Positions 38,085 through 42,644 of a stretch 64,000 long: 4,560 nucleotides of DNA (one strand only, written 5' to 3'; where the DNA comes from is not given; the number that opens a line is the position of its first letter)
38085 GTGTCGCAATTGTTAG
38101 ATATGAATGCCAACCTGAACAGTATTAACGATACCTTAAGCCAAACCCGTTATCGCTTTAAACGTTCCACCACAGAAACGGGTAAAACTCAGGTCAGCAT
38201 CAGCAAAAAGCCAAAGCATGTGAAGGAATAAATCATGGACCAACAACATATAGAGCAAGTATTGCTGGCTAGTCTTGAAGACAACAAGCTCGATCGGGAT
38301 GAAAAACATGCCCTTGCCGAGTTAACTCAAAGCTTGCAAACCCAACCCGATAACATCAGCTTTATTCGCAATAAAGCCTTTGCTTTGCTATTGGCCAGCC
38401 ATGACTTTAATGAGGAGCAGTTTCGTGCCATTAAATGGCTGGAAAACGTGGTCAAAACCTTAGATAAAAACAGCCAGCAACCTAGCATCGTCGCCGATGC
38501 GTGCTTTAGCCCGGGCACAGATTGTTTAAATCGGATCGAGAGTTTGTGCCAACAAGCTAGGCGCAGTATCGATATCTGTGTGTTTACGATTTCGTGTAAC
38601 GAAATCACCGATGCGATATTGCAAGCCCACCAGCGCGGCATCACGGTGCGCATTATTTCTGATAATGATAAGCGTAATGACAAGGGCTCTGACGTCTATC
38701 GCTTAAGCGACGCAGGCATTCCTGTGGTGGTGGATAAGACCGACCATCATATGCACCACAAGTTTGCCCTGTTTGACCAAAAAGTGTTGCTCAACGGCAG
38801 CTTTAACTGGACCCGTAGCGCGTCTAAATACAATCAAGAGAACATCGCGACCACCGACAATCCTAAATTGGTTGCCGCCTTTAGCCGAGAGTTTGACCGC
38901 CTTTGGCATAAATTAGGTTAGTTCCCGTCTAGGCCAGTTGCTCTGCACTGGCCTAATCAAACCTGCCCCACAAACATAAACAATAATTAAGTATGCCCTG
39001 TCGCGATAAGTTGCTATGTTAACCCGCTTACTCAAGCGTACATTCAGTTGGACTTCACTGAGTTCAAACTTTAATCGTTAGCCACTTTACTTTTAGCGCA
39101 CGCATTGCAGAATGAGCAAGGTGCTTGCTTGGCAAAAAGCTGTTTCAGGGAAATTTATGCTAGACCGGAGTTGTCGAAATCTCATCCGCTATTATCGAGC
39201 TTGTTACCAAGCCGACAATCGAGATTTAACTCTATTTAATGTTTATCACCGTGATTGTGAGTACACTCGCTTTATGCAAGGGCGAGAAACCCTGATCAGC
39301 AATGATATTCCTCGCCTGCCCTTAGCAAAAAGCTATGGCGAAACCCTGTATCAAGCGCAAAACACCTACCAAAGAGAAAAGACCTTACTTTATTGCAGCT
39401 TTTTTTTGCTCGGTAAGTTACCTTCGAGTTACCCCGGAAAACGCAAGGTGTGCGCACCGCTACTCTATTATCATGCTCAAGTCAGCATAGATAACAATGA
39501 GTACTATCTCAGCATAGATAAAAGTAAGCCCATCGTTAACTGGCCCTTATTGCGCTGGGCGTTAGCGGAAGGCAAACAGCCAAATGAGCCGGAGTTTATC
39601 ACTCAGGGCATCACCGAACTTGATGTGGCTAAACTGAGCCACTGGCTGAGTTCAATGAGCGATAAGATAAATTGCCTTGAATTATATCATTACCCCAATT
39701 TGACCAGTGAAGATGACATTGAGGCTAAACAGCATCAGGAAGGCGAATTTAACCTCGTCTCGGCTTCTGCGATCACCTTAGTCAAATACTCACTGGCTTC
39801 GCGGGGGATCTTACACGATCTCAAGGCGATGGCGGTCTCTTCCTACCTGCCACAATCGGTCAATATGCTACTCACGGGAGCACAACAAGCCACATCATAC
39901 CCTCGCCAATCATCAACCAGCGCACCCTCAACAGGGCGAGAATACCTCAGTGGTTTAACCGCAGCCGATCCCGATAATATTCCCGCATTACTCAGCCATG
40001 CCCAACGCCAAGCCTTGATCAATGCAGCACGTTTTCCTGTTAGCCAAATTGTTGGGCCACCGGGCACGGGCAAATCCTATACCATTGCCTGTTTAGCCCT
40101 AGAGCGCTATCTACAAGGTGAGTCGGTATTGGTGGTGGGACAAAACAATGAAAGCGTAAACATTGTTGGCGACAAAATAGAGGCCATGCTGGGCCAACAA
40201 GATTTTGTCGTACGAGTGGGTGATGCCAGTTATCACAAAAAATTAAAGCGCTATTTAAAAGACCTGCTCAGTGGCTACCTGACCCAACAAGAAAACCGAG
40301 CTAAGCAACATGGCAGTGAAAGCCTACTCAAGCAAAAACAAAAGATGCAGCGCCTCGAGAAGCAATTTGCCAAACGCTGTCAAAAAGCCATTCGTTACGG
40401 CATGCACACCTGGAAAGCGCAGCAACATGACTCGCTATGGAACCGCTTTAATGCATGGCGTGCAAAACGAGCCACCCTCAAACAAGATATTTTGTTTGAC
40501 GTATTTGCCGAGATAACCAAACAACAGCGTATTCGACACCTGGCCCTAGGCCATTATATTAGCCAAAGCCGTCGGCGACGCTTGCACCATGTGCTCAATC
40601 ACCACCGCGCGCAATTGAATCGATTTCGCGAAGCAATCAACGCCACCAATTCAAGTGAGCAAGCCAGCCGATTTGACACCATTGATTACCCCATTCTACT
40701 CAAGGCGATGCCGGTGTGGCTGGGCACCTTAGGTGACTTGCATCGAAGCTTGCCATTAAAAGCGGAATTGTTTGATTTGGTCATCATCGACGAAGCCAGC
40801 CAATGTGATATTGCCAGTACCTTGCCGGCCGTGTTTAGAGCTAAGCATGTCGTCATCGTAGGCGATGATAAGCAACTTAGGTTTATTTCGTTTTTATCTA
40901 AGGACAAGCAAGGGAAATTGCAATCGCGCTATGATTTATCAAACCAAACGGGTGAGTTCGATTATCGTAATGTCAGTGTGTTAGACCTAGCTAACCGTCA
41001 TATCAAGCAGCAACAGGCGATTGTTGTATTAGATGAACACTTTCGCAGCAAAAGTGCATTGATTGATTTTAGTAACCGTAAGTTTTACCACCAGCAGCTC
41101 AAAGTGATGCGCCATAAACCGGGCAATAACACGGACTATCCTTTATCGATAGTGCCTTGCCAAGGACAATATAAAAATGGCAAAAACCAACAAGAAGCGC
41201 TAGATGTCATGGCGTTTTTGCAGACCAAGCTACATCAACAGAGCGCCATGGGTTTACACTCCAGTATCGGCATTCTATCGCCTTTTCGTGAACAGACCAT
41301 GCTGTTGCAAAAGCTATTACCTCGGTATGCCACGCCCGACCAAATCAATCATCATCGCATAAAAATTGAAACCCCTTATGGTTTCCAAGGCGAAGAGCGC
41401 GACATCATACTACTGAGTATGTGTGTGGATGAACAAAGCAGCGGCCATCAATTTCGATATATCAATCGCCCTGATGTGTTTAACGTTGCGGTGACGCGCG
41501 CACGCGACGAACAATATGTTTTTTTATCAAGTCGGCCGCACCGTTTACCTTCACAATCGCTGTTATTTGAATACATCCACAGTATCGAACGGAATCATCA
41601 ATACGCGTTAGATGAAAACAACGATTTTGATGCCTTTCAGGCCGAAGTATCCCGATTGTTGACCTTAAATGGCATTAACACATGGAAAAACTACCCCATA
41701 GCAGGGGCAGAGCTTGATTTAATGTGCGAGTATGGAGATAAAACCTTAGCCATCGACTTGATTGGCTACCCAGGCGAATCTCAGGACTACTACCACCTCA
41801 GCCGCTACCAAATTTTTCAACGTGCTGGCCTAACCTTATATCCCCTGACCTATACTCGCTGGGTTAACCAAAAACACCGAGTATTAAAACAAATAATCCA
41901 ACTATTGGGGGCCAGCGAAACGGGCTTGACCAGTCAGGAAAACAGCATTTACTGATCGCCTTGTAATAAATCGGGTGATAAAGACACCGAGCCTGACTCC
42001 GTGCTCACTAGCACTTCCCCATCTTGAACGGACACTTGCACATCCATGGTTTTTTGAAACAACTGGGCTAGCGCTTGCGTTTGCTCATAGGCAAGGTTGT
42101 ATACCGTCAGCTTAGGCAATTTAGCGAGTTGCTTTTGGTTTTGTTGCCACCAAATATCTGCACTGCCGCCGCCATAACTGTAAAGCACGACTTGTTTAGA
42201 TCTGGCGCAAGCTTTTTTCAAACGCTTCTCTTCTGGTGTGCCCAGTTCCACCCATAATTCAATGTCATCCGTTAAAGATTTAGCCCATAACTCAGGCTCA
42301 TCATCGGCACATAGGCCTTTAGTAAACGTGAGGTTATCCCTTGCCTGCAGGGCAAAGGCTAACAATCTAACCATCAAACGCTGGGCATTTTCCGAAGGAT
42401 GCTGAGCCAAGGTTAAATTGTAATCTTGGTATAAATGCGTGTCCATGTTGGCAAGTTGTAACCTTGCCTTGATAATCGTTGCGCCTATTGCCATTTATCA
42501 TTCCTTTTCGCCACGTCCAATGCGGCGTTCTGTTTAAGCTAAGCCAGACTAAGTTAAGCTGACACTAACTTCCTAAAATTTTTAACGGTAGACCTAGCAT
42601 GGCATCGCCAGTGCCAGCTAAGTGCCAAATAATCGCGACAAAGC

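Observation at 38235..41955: PLD nuclease plus Upf1-like helicase pair resembling type I Mokosh, with an extra C-terminal DUF559-like nuclease fold on the helicase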

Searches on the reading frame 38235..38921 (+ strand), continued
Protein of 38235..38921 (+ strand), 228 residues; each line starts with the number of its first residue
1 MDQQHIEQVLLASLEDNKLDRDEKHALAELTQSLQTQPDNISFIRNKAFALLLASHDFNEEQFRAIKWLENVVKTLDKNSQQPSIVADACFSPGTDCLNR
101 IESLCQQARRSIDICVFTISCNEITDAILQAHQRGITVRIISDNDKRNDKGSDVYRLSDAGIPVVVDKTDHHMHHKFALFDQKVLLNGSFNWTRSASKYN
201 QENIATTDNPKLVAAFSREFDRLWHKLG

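Call 49: search_dna_similar(query=window:38235-38921:+, collection=plasmids, mode=protein, max_evalue=1e-10, max_rows=15)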
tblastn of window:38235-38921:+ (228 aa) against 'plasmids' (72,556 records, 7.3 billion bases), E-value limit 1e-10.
Records with a match: 1929; places in all: 1955; records where one place covers at least 80% of the query: 4.
Best place of each record, by identity: <60% 1929.
By first word of the organism name: Klebsiella 988; Escherichia 241; Enterobacter 204; Serratia 95; Citrobacter 76; Yersinia 75; Salmonella 71; Pantoea 25; Candidatus 20; Xylella 17; and 32 more.
By predicted mobility (MOB-suite, as given by PLSDB): conjugative 1458; mobilizable 252; non-mobilizable 219.
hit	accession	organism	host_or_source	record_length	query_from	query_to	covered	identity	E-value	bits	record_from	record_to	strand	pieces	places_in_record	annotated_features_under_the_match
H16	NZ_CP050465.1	Vibrio campbellii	single cell,seawater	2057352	1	227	100%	48.0%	2e-60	211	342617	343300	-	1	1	none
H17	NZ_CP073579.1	Photobacterium sp. GJ3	-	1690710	1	227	100%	46.9%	2e-59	208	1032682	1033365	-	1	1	record has no annotation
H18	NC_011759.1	Yersinia pseudotuberculosis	-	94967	20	226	91%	29.8%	3e-18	90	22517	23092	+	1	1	phospholipase D family protein | trbC: F-type conjugative transfer protein TrbC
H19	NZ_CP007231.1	Yersinia similis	rabbit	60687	21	226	90%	30.0%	1e-17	88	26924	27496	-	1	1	phospholipase D family protein | trbC: F-type conjugative transfer protein TrbC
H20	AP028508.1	Serratia marcescens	-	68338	79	224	64%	36.1%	4e-20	96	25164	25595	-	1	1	phospholipase D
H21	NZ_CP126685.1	Pantoea agglomerans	mixed culture,Flour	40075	91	224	59%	38.5%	4e-19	92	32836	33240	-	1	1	phospholipase D family protein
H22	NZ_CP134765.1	Pantoea agglomerans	Allium cepa,cell culture,bulb ...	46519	91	224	59%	38.5%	5e-19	92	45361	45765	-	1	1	phospholipase D family protein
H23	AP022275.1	Enterobacter cloacae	-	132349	86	224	61%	36.6%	6e-22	100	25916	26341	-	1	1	phospholipase D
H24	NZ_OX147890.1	Enterobacter ludwigii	-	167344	86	224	61%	36.6%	2e-21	99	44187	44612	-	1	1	phospholipase D family protein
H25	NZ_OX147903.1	Enterobacter mori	-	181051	86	224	61%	36.6%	2e-21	99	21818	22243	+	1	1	phospholipase D family protein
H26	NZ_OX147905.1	Escherichia coli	-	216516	86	224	61%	36.6%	2e-21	99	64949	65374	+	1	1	phospholipase D family protein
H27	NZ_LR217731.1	Candidatus Erwinia haradaeae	Cinara pseudotsugae,host's whole body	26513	74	224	66%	33.6%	3e-17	87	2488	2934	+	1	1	phospholipase D family protein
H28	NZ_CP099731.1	Pantoea agglomerans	cell culture,Rotten Potato Tubers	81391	89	226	61%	36.7%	3e-22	101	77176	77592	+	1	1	phospholipase D family protein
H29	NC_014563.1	Pantoea vagans C9-1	-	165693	89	226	61%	36.7%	1e-21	99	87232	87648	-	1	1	phospholipase D family protein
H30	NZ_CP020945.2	Pantoea ananatis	Allium cepa,tissue sample,Toombs County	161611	91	226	60%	37.2%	1e-21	100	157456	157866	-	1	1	phospholipase D family protein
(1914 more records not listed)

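Call 50: get_annotated_region(hit=H16, flank=12000)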
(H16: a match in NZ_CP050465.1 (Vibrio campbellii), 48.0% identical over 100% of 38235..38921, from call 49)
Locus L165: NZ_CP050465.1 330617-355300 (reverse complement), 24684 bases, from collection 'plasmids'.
description: Vibrio campbellii strain LJC015 plasmid unnamed1, complete sequence
organism: Vibrio campbellii (NCBI taxid 680)
taxonomy: Bacteria; Pseudomonadota; Gammaproteobacteria; Vibrionales; Vibrionaceae; Vibrio; Vibrio campbellii
host: -; source: single cell,seawater; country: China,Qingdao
typing (MOB-suite, as given by PLSDB): non-mobilizable
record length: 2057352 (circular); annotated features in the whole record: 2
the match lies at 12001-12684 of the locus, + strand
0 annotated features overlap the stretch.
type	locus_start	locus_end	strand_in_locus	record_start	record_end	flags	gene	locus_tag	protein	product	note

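Call 51: predict_structure(alignment_id=A5)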
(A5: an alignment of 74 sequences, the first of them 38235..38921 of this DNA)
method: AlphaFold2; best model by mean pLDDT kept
length: 228 residues; sequences in the alignment: 74
mean_pLDDT: 89.1   pTM: 0.67
mean pLDDT of the five models: 89.1, 87.8, 85.8, 84.3, 82.0
residues with pLDDT >= 90: 130; 70-90: 84; 50-70: 14; < 50: 0
segments of 3 or more residues with pLDDT < 50: none
pLDDT, mean of each block of 10 residues (from residue 1): 81 82 87 81 91 76 86 86 84 95 98 94 96 98 72 86 92 90 97 91 97 98 94
secondary structure, 60 per line:
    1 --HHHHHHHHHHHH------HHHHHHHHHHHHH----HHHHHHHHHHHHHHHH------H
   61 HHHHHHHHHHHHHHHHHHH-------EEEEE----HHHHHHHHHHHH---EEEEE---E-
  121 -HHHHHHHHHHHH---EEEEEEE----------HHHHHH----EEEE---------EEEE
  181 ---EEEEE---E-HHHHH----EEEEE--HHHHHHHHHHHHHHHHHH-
elements in order: H3-14 H21-33 H38-53 H60-79 E87-91 H96-107 E111-115 H122-133 E137-143 H154-159 E164-167 E177-180 E184-188 H194-198 E203-207 H210-227

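Call 87: search_protein_families(library=pfam, proteins=[L081:2512-3249:+, L084:1233-1949:+], max_evalue=10)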
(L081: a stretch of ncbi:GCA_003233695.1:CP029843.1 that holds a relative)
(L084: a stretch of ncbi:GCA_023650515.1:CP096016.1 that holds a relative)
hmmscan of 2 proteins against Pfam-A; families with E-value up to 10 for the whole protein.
L081:2512-3249:+ (246 aa): 1 family
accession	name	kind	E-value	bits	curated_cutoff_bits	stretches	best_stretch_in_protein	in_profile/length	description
PF01145.31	Band_7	-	9e-07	29.5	23.6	1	33-181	2-142/176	SPFH domain / Band 7 family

L084:1233-1949:+ (239 aa): 1 family
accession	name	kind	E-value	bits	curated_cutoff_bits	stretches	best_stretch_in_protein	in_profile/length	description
PF01145.31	Band_7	-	2.2e-05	25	23.6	1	35-183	3-143/176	SPFH domain / Band 7 family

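Call 89: find_related_loci(query=A2, collection=viral_contigs, flank=5000)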
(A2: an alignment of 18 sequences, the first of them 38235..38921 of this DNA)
Query A2 (228 aa) in viral_contigs; peptide patterns used: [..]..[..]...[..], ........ (x = any residue, [..] = any of these).
20 stretches matched a pattern, but none encodes a relative of the query by tblastn (E <= 1e-3).

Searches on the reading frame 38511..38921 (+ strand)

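Call 53: search_protein_families(library=padloc, proteins=[window:38511-38921:+], max_evalue=0.01)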
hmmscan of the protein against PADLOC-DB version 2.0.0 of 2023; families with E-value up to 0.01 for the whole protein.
window:38511-38921:+ (136 aa): 21 families
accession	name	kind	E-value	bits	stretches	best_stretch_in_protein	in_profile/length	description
PDLC02614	DrmC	-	6.7e-10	37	1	8-110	25-130/153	DrmC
PDLC03924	MkoC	-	7.7e-10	35.5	1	11-112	999-1112/1136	-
PDLC02901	DpdK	-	1.1e-08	33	1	32-133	70-170/173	DpdK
PDLC03922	MkoB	-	3.1e-06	24.7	1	9-125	316-439/610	-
PDLC02609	DrmC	-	4.3e-06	24.9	1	9-130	101-231/241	DrmC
PDLC02612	DrmC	-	1.1e-05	23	1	13-133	101-226/235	DrmC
PDLC02606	DrmC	-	1.3e-05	23.1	1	12-110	42-152/182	DrmC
PDLC02605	DrmC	-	1.3e-05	23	1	11-57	122-169/270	DrmC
PDLC02588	DrmC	-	7.5e-05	20.5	1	78-110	190-222/256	DrmC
PDLC02707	PbeA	-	0.0001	19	1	76-134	132-199/672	PbeA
PDLC02607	DrmC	-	0.00013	19.3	1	76-132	198-254/265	DrmC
PDLC02589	DrmC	-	0.00013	19.2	0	12-54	118-161/264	DrmC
PDLC02585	DrmC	-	0.0004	18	1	12-110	113-223/253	DrmC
PDLC02608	DrmC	-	0.0011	16.8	1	11-132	24-152/162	DrmC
PDLC02595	DrmC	-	0.0019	16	1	29-133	146-260/269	DrmC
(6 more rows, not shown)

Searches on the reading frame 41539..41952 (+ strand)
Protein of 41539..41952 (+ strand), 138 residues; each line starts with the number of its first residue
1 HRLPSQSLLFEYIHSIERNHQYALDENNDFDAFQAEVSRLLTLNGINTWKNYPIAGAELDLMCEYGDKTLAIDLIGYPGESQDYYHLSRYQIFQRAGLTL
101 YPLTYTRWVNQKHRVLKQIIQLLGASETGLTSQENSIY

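Call 36: search_solved_structures(query=A3, max_evalue=10)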
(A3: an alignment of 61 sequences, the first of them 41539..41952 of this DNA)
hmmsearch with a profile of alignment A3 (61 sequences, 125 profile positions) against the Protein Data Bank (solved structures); distinct sequences matched with E-value up to 10: 2.
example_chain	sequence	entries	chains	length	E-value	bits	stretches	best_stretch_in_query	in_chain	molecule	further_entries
4p94_A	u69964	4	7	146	0.075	16.3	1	19-92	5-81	Conserved flagellar protein F | Flagellar biosynthesis protein FlaF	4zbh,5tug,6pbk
1y88_A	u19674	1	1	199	0.86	12.8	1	20-71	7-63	Hypothetical protein AF1548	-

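Call 42: predict_structure(alignment_id=A4)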
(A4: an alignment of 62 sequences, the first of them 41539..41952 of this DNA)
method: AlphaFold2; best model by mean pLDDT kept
length: 138 residues; sequences in the alignment: 62
mean_pLDDT: 81.7   pTM: 0.66
mean pLDDT of the five models: 81.7, 80.0, 78.1, 77.6, 77.4
residues with pLDDT >= 90: 65; 70-90: 38; 50-70: 30; < 50: 5
segments of 3 or more residues with pLDDT < 50: 134-136
pLDDT, mean of each block of 10 residues (from residue 1): 75 73 59 94 96 89 96 83 68 88 94 96 79 48
secondary structure, 60 per line:
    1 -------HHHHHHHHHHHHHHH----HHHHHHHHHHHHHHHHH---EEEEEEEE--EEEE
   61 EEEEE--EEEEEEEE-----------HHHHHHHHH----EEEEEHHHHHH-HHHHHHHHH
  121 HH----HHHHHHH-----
elements in order: H8-22 H27-43 E47-54 E57-65 E68-75 H87-95 E100-104 H105-110 H112-122 H127-133

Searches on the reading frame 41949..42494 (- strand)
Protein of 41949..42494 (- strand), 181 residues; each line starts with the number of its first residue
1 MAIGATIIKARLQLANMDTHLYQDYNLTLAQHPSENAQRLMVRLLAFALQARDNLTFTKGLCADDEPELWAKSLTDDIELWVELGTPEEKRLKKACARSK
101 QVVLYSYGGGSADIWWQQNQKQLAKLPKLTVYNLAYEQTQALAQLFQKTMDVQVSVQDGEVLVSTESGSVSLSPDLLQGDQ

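Call 4: search_protein_families(library=pfam, proteins=[window:41949-42494:-], max_evalue=0.01)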
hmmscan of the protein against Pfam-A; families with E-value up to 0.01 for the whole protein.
window:41949-42494:- (181 aa): 1 family
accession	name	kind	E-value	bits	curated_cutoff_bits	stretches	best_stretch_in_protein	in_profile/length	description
PF07152.18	YaeQ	-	7.6e-73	244.3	25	1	1-173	1-172/173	YaeQ protein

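Call 5: search_protein_families(library=padloc, proteins=[window:41949-42494:-], max_evalue=0.01)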
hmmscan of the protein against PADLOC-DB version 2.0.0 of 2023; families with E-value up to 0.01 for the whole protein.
window:41949-42494:- (181 aa): 0 families

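Call 7: search_protein_families(library=ncbifam, proteins=[window:41949-42494:-], max_evalue=0.01)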
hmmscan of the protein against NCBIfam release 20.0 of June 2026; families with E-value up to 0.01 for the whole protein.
window:41949-42494:- (181 aa): 0 families
